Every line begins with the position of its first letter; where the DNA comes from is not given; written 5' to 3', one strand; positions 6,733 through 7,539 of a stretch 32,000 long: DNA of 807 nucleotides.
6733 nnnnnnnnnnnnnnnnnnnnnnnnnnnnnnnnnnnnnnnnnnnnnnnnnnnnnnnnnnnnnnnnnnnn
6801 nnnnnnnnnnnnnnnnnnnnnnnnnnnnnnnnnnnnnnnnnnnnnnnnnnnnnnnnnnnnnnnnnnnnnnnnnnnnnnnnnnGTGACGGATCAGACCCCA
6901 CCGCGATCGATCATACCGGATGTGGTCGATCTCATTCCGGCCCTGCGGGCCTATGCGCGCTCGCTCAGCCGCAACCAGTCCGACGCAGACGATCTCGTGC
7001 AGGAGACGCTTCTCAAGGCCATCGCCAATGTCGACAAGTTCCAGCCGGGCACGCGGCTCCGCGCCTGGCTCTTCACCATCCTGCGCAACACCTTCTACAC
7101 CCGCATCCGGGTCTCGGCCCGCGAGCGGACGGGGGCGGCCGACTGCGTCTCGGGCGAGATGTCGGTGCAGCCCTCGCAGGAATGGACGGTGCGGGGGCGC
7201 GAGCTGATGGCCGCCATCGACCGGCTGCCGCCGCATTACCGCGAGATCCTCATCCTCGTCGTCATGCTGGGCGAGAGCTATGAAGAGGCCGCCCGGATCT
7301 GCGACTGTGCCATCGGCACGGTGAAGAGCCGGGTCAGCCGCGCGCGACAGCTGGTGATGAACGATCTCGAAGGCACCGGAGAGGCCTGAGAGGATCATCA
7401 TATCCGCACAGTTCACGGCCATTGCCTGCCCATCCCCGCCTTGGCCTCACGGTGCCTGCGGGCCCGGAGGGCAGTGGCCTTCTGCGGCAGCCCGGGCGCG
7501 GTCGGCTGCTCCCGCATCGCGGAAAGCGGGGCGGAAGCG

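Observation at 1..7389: Compact general-stress-response island: nearly every transcription unit in the first 7.4 kb carries an EcfG-type promoter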

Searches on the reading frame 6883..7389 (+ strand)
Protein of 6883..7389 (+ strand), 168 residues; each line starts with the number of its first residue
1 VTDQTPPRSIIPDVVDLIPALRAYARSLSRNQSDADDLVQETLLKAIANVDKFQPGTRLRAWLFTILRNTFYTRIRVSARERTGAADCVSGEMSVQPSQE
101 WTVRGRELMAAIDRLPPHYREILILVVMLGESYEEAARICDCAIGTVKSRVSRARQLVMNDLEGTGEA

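Call 9: search_protein_families(library=pfam, max_evalue=0.01, proteins=[window:6883-7389:+])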
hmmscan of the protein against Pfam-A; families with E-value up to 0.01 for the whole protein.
window:6883-7389:+ (168 aa): 4 families
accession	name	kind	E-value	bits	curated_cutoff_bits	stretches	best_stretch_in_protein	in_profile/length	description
PF04542.20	Sigma70_r2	-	4.6e-18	65.2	24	1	17-80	5-70/71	Sigma-70 region 2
PF08281.18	Sigma70_r4_2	-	5.5e-17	61.6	25.7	1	106-156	2-52/54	Sigma-70, region 4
PF22029.2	PhyR_sigma2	-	7.3e-16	58.4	27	1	16-67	3-54/55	Sigma2 domain of PhyR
PF04545.22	Sigma70_r4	-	4e-05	23.5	24.1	1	111-156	1-46/50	Sigma-70, region 4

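Call 10: search_protein_families(library=ncbifam, max_evalue=0.01, proteins=[window:6883-7389:+])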
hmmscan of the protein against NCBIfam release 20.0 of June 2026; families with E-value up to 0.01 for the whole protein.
window:6883-7389:+ (168 aa): 84 families (the best 25 are shown)
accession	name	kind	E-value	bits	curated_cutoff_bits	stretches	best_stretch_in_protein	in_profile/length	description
NF009198.0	PRK12546.1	equivalog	8.7e-51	172.3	270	1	13-161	12-160/188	RNA polymerase sigma factor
NF009199.0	PRK12547.1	subfamily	7.4e-48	162.4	219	1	13-159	11-157/184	RNA polymerase sigma factor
NF009192.0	PRK12540.1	equivalog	1.8e-47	161.3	307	1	10-158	7-155/182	RNA polymerase sigma factor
NF009169.0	PRK12516.1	equivalog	1.1e-45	155.4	321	1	13-167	15-169/188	RNA polymerase sigma factor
NF009164.0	PRK12511.1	equivalog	1e-36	126.2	185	1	12-158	8-155/182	RNA polymerase sigma factor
NF009185.0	PRK12533.1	equivalog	2.7e-26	92.6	248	1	23-163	44-194/231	RNA polymerase sigma factor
NF007225.0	PRK09643.1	equivalog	1.9e-24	86.5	190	1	21-163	40-183/204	RNA polymerase sigma factor SigM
NF007216.0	PRK09638.1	equivalog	9.8e-24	84.1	194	1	20-164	30-176/180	RNA polymerase sigma factor SigY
TIGR02950.1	SigM_subfam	subfamily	6.3e-23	81.4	147.95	1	21-157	13-153/159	RNA polymerase sigma factor, SigM family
TIGR02947.1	SigH_actino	hypoth_equivalog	1.2e-22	80.5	251.55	2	13-82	16-85/193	RNA polymerase sigma-70 factor, TIGR02947 family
NF007229.0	PRK09647.1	equivalog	1.5e-22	80.1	265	1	25-163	61-203/220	RNA polymerase sigma factor SigE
TIGR02937.1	sigma70-ECF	superfamily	2.8e-22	79.1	42.9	1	19-156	12-159/165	sigma-70 family RNA polymerase sigma factor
NF058625.1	sigma_PG0214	equivalog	7.3e-22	77.9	130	1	15-163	11-162/170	GFO_1088 family ECF-type sigma factor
TIGR02983.1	SigE-fam_strep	subfamily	1.2e-21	77.3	141.55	1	19-162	17-158/162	SigE family RNA polymerase sigma factor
NF009187.0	PRK12535.1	equivalog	1.3e-21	77.1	290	1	31-160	48-180/197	RNA polymerase sigma factor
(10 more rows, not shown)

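Call 12: find_related_loci(query=window:6883-7386:+, collection=genome_contigs, flank=10000)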
Query window:6883-7386:+ (168 aa) in genome_contigs; peptide patterns used: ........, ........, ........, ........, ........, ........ (x = any residue, [..] = any of these).
600 stretches matched a pattern (row limit reached: there are more); 585 encode a relative of the query (tblastn E <= 1e-3); the best 80 are kept; 80 distinct loci.
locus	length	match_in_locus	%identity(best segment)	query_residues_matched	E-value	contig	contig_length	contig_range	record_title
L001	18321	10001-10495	86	1-168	7e-97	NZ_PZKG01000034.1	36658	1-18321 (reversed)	Cereibacter changlensis JA139 contig00034, whole genome shotgun sequence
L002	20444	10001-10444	57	2-149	3e-58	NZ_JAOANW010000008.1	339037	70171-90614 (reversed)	Nitratireductor luteus strain SC-ST17 Scaffold7_1, whole genome shotgun sequence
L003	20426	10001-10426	60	14-155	1e-52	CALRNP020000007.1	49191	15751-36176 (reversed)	MAG: Azorhizobium sp. AG788 isolate JJ-K11792-97-2-m1-bin261 genome assembly, contig: JJ-K11792-97-C109, whole genome sh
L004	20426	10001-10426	60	14-155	1e-52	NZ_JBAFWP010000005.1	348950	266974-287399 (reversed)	Xanthobacter sp. VTT E-85238 strain VTT-E-85238 Contig005, whole genome shotgun sequence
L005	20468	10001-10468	56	14-167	2e-51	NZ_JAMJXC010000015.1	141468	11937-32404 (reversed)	Xanthobacter aminoxidans strain ATCC BAA-299 NODE_15_length_141468_cov_349.971112, whole genome shotgun sequence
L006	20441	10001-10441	57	14-160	5e-51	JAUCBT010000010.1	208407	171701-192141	MAG: Xanthobacter sp. isolate R4x_68d_np_Bin1.3 contig_599, whole genome shotgun sequence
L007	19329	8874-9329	57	13-164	3e-50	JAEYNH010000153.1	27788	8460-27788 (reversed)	MAG: Proteobacteria bacterium isolate OH_CBB_103 k127_798139, whole genome shotgun sequence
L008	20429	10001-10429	58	13-155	1e-49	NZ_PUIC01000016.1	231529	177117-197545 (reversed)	Caulobacter sp. CCUG 60055 caulobacter60055_0000016, whole genome shotgun sequence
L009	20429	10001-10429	60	13-155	8e-50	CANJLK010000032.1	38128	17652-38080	MAG: Caulobacteraceae bacterium isolate RH-23may17-583 genome assembly, contig: RH-23may17-C7531, whole genome shotgun s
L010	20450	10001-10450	58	14-163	2e-49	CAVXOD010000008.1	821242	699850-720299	MAG: uncultured proteobacterium isolate MFD01872.bin.2.30 genome assembly, contig: contig_156682, whole genome shotgun s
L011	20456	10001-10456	55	14-165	2e-49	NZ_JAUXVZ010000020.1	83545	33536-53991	MAG: Phenylobacterium sp. isolate C15_maxbin.053 C15_k141_310351, whole genome shotgun sequence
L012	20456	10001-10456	56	1-155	6e-49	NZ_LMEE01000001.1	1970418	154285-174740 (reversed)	Phenylobacterium sp. Root1290 contig_1, whole genome shotgun sequence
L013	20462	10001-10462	52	13-167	1e-48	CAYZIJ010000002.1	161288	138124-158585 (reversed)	MAG TPA_asm: uncultured Terricaulis sp. isolate SRP302895_co1_306 genome assembly, contig: NODE_190_length_161288_cov_54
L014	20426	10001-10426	59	14-155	8e-49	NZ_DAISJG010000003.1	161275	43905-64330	MAG: Phenylobacterium sp. isolate CTOTU10740 NODE_20_length_161275_cov_54.312126, whole genome shotgun sequence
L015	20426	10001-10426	59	14-155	9e-49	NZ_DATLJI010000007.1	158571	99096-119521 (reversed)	MAG: Phenylobacterium sp. isolate SMAG_U13692 k141_4707, whole genome shotgun sequence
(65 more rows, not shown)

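Call 15: find_encoding_contigs(protein=window:6883-7386:+, flank=10000, max_places=6)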
Protein seq(168 aa) (168 aa): 24 contigs read that carry it; 6 places shown.
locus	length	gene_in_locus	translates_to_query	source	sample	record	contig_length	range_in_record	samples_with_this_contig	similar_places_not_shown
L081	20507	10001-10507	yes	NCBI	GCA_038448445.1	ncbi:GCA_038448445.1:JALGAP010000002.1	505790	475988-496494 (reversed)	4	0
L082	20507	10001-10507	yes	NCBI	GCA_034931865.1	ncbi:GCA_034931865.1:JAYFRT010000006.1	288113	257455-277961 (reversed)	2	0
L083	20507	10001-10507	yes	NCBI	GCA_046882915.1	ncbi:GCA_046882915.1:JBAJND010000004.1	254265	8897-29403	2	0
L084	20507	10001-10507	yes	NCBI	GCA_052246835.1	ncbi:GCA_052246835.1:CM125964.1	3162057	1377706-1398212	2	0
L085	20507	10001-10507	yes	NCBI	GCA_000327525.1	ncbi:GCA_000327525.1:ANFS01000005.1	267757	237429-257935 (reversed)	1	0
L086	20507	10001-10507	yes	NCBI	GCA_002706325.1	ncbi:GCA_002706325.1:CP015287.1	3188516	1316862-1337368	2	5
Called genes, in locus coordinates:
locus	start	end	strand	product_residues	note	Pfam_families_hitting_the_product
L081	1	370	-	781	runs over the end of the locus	PF01011:PQQ, PF13360:PQQ_2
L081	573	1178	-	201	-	PF05239:PRC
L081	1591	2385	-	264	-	-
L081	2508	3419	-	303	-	PF04972:BON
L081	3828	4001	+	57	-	-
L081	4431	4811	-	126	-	PF00072:Response_reg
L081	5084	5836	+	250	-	PF02308:MgtC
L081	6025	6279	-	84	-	-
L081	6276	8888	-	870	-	PF13298:LigD_N, PF01068:DNA_ligase_A_M, PF04679:DNA_ligase_A_C, PF21686:LigD_Prim-Pol, PF01896:DNA_primase_S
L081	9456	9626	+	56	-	-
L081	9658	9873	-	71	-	-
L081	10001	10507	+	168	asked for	PF04542:Sigma70_r2, PF22029:PhyR_sigma2, PF08281:Sigma70_r4_2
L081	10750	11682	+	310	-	PF00698:Acyl_transf_1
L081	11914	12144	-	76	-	PF06945:DUF1289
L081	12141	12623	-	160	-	PF03652:RuvX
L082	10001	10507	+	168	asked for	PF04542:Sigma70_r2, PF22029:PhyR_sigma2, PF08281:Sigma70_r4_2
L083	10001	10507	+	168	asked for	PF04542:Sigma70_r2, PF22029:PhyR_sigma2, PF08281:Sigma70_r4_2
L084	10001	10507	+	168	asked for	PF04542:Sigma70_r2, PF22029:PhyR_sigma2, PF08281:Sigma70_r4_2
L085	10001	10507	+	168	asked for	PF04542:Sigma70_r2, PF22029:PhyR_sigma2, PF08281:Sigma70_r4_2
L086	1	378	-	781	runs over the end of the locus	PF01011:PQQ, PF13360:PQQ_2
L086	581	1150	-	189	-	PF05239:PRC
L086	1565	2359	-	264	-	-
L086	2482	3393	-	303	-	PF04972:BON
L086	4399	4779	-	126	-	PF00072:Response_reg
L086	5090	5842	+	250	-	PF02308:MgtC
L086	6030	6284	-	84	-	-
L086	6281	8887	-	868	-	PF13298:LigD_N, PF01068:DNA_ligase_A_M, PF04679:DNA_ligase_A_C, PF21686:LigD_Prim-Pol, PF01896:DNA_primase_S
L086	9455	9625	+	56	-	-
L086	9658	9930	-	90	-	-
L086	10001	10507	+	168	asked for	PF04542:Sigma70_r2, PF22029:PhyR_sigma2, PF08281:Sigma70_r4_2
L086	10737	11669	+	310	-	PF00698:Acyl_transf_1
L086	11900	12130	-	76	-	PF06945:DUF1289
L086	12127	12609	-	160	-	PF03652:RuvX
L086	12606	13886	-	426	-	PF23914:TPR_CcmH_CycH (weak)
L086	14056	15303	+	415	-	PF01946:Thi4 (weak), PF01266:DAO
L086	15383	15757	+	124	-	-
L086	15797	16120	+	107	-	PF04267:SoxD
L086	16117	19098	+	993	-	PF13510:Fer2_4, PF00890:FAD_binding_2 (weak), PF07992:Pyr_redox_2, PF12831:FAD_oxidored, PF13450:NAD_binding_8, PF17806:SO_alpha_A3, PF01571:GCV_T, PF08669:GCV_T_C, +1 more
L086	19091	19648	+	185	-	PF04268:SoxG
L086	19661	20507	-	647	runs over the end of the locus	PF01757:Acyl_transf_3, PF19040:SGNH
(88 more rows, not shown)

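Call 31: search_solved_structures(query=window:6883-7386:+, max_evalue=0.00001)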
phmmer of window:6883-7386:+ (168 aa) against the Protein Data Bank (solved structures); distinct sequences matched with E-value up to 0.00001: 18.
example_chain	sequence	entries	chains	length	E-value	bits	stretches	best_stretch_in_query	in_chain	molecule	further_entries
5uxx_A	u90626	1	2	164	1.6e-35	125.8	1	14-158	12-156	RNA polymerase sigma factor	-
6jcy_F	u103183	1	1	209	3.1e-21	79.4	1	11-158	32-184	ECF RNA polymerase sigma factor SigH,ECF RNA polymerase sigma factor SigE,ECF RNA polymera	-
9m9d_F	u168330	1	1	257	1e-18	71.1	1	24-160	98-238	ECF RNA polymerase sigma factor SigE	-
9m9e_F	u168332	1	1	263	1.1e-18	71.1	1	24-160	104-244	ECF RNA polymerase sigma factor SigE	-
9m98_F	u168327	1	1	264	1.1e-18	71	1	24-160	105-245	ECF RNA polymerase sigma factor SigE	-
5zx2_F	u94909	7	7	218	3.2e-18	69.6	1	11-158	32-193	ECF RNA polymerase sigma factor SigH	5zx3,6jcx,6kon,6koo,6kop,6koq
4cxf_A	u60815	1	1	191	3.7e-13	53.1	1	20-158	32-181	RNA POLYMERASE SIGMA FACTOR CNRH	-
1h3l_A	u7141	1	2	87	6.9e-13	52.2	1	13-81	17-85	RNA POLYMERASE SIGMA FACTOR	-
7qh5_A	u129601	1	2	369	1.8e-12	50.9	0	22-85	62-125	RNA polymerase sigma factor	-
1or7_A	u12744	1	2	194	1.9e-12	50.9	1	32-162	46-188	RNA polymerase sigma-E factor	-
6jbq_F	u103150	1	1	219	2.8e-12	50.2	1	32-162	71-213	ECF RNA polymerase sigma-E factor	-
5wuq_A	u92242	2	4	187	4.3e-10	43.2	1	13-162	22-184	ECF RNA polymerase sigma factor SigW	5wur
2o8x_A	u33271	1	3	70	1.5e-09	41.4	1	111-163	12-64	Probable RNA polymerase sigma-C factor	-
6in7_B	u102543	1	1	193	3.1e-09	40.4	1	31-160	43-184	RNA polymerase sigma-H factor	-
8z6g_B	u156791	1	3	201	3.5e-09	40.2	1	31-160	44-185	RNA polymerase sigma factor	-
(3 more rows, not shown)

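Call 35: find_homologous_proteins(query=window:6883-7386:+, max_evalue=1e-20)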
Query seq(168 aa) (168 aa): 7552 proteins with E <= 1e-20 among 8000 candidates; the best 120 are listed.
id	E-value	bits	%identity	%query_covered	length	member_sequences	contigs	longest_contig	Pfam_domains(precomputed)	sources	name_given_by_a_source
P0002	1.6e-103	361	99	100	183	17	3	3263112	PF04542.21,PF08281.19,PF22029.3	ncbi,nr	ncbi:sigma-70 family RNA polymerase sigma factor [Cereibacter sphaeroides]|nr:sigma-70 family RNA po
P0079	2.7e-89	315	86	98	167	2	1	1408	PF04542.21,PF08281.19,PF22029.3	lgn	-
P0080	2.9e-80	286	86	92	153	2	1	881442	PF04542.21,PF08281.19,PF22029.3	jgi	jgi:RNA polymerase sigma-70 factor (ECF subfamily)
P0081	2.4e-76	273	80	99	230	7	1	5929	PF04542.21,PF08281.19,PF22029.3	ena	-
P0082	3.4e-71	256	71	95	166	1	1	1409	PF04542.21,PF08281.19,PF22029.3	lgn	-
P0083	4.0e-71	256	72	95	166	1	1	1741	PF04542.21,PF08281.19,PF22029.3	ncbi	-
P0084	8.3e-71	255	71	95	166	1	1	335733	PF04542.21,PF08281.19,PF22029.3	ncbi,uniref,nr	ncbi:sigma-70 family RNA polymerase sigma factor [Falsirhodobacter xinxiangensis]|uniref:sigma-70 fa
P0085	3.0e-70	253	71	95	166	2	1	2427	PF04542.21,PF08281.19,PF22029.3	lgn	-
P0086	5.6e-70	252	71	95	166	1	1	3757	PF04542.21,PF08281.19,PF22029.3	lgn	-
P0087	1.6e-68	248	69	97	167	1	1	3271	PF04542.21,PF08281.19,PF22029.3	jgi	jgi:RNA polymerase sigma factor (sigma-70 family)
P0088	2.6e-67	244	71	91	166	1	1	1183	PF04542.21,PF08281.19,PF22029.3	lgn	-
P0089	2.9e-67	244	66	95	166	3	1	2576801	PF04542.21,PF08281.19,PF22029.3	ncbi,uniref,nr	ncbi:sigma-70 family RNA polymerase sigma factor [Falsirhodobacter halotolerans]|uniref:sigma-70 fam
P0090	3.0e-67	244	72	92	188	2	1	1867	PF04542.21,PF08281.19,PF22029.3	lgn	-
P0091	4.6e-67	243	70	94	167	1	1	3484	PF04542.21,PF08281.19,PF22029.3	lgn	-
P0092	6.5e-67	242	68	95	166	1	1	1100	PF04542.21,PF08281.19,PF22029.3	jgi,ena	-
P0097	3.5e-66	240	67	96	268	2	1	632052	PF04542.21,PF08281.19,PF22029.3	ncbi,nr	ncbi:RNA polymerase sigma factor (sigma-70 family) [Pseudorhodobacter sp. 4114]|nr:RNA polymerase si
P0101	1.2e-65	238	69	92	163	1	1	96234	PF04542.21,PF08281.19,PF22029.3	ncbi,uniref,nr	ncbi:sigma-70 family RNA polymerase sigma factor [Pseudotabrizicola formosa]|uniref:sigma-70 family 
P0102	1.4e-65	238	67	96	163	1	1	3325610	PF04542.21,PF08281.19,PF22029.3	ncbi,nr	ncbi:sigma-70 family RNA polymerase sigma factor [Paracoccaceae bacterium Fryx2]|nr:sigma-70 family 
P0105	3.6e-65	237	65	98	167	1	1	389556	PF04542.21,PF08281.19,PF22029.3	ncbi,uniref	ncbi:sigma-70 family RNA polymerase sigma factor [Plastorhodobacter daqingensis]|uniref:RNA polymera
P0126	2.5e-62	228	69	95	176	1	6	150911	PF04542.21,PF08281.19,PF22029.3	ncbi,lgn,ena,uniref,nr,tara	ncbi:sigma-70 family RNA polymerase sigma factor [Pseudooceanicola sediminis]|uniref:RNA polymerase 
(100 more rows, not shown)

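Call 36: find_encoding_contigs(protein=P0089, flank=10000, max_places=1)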
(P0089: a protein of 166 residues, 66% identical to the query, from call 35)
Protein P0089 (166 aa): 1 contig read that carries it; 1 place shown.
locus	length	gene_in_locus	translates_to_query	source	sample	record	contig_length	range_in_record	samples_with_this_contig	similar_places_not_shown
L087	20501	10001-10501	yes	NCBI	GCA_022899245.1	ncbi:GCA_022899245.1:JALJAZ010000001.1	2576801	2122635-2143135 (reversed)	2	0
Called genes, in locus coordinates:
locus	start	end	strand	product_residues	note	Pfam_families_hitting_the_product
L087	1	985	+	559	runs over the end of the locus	PF21710:Spt6_S1 (faint), PF00575:S1, PF18614:RNase_II_C_S1 (faint), PF00575:S1, PF23459:S1_RRP5, PF00575:S1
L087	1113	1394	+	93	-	PF00216:Bac_DNA_binding, PF18291:HU-HIG (weak)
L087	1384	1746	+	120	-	PF06305:LapA_dom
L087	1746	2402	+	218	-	PF00697:PRAI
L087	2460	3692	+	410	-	PF00291:PALP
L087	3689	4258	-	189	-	PF16233:DUF4893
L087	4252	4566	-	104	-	PF09996:DUF2237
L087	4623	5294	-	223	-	PF01195:Pept_tRNA_hydro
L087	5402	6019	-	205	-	PF01386:Ribosomal_L25p, PF14693:Ribosomal_TL5_C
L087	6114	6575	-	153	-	PF13622:4HBT_3, PF03061:4HBT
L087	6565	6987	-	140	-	PF03061:4HBT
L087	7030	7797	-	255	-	PF06912:DUF1275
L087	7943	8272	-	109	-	PF01588:tRNA_bind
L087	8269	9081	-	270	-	PF14748:P5CR_dimer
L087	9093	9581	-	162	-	PF10722:YbjN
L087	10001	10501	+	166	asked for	PF04542:Sigma70_r2, PF22029:PhyR_sigma2, PF08281:Sigma70_r4_2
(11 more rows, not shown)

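Call 37: find_encoding_contigs(protein=P0105, flank=10000, max_places=1)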
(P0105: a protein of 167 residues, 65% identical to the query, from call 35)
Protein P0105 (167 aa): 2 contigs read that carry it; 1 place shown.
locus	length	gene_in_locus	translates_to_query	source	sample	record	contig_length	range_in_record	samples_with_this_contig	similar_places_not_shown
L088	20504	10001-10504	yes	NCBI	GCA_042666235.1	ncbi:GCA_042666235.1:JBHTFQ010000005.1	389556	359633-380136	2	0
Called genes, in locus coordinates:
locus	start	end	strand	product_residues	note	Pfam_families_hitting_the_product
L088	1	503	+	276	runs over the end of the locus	PF09678:Caa3_CtaG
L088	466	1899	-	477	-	PF00982:Glyco_transf_20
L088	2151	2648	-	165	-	PF05974:DUF892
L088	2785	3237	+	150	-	-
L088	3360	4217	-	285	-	PF00106:adh_short, PF08659:KR, PF13561:adh_short_C2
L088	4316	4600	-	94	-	-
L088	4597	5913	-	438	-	PF07992:Pyr_redox_2, PF13450:NAD_binding_8 (weak), PF00070:Pyr_redox, PF22366:NDH2_C (weak)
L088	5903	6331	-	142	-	PF08797:HIRAN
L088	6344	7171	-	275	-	PF05067:Mn_catalase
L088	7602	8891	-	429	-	PF22807:TrAA12, PF23500:DUF7133 (weak), PF07995:GSDH, PF22807:TrAA12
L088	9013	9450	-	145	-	PF04120:Iron_permease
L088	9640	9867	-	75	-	-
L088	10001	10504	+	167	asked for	PF04542:Sigma70_r2, PF22029:PhyR_sigma2, PF08281:Sigma70_r4_2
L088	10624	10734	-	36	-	PF10617:DUF2474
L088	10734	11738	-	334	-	PF02322:Cyt_bd_oxida_II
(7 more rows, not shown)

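Call 38: find_encoding_contigs(protein=P0097, flank=10000, max_places=1)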
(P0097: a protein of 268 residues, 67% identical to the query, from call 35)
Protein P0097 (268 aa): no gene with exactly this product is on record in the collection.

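Call 45: find_encoding_contigs(protein=P0101, flank=10000, max_places=1)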
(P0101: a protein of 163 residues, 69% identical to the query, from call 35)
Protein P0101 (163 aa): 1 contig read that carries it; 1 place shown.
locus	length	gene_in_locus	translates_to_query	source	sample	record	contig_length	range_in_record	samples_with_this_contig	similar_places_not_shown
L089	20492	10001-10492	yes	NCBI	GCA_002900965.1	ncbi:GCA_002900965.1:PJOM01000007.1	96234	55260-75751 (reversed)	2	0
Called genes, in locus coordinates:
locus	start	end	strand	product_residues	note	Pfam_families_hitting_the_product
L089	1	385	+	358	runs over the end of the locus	PF00005:ABC_tran, PF17912:OB_MalK (weak)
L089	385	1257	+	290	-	PF00528:BPD_transp_1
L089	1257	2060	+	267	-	PF00528:BPD_transp_1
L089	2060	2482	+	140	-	PF09928:DUF2160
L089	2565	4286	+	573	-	-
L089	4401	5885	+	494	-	PF00370:FGGY_N, PF02782:FGGY_C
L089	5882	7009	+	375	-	PF00465:Fe-ADH, PF25137:ADH_Fe_C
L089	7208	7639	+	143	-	PF09990:DUF2231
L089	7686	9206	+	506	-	PF23500:DUF7133, PF22807:TrAA12, PF07995:GSDH, PF22807:TrAA12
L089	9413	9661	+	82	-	-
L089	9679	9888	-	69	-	-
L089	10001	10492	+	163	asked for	PF04542:Sigma70_r2, PF22029:PhyR_sigma2, PF08281:Sigma70_r4_2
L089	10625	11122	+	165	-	PF05974:DUF892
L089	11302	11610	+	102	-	-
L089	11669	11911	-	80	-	-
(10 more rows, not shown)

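Call 46: find_encoding_contigs(protein=P0126, flank=10000, max_places=1)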
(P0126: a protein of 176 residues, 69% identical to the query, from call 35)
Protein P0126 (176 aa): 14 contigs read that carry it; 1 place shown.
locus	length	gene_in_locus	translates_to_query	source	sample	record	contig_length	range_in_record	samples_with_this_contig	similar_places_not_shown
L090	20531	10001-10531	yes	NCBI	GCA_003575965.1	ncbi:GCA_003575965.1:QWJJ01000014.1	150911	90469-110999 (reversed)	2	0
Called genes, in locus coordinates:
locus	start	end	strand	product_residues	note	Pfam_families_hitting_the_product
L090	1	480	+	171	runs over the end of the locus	PF13508:Acetyltransf_7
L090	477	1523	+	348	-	PF05128:DUF697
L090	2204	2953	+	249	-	PF00027:cNMP_binding, PF13545:HTH_Crp_2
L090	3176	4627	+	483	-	PF00535:Glycos_transf_2, PF13641:Glyco_tranf_2_3, PF13632:Glyco_trans_2_3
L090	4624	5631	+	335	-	PF00535:Glycos_transf_2, PF10111:Glyco_tranf_2_2 (faint), PF13641:Glyco_tranf_2_3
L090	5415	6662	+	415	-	PF00534:Glycos_transf_1, PF13692:Glyco_trans_1_4, PF20706:GT4-conflict (faint)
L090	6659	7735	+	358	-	-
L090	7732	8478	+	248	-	PF02585:PIG-L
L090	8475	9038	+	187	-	PF05401:NodS, PF08241:Methyltransf_11, PF08242:Methyltransf_12, PF13649:Methyltransf_25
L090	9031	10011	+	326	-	PF00535:Glycos_transf_2, PF13641:Glyco_tranf_2_3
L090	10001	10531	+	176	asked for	PF04542:Sigma70_r2, PF22029:PhyR_sigma2, PF08281:Sigma70_r4_2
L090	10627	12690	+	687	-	PF00199:Catalase, PF06628:Catalase-rel, PF18011:Catalase_C (weak)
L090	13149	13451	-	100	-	-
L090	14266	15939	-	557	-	PF00528:BPD_transp_1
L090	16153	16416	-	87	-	PF10073:GapR_DNA-bd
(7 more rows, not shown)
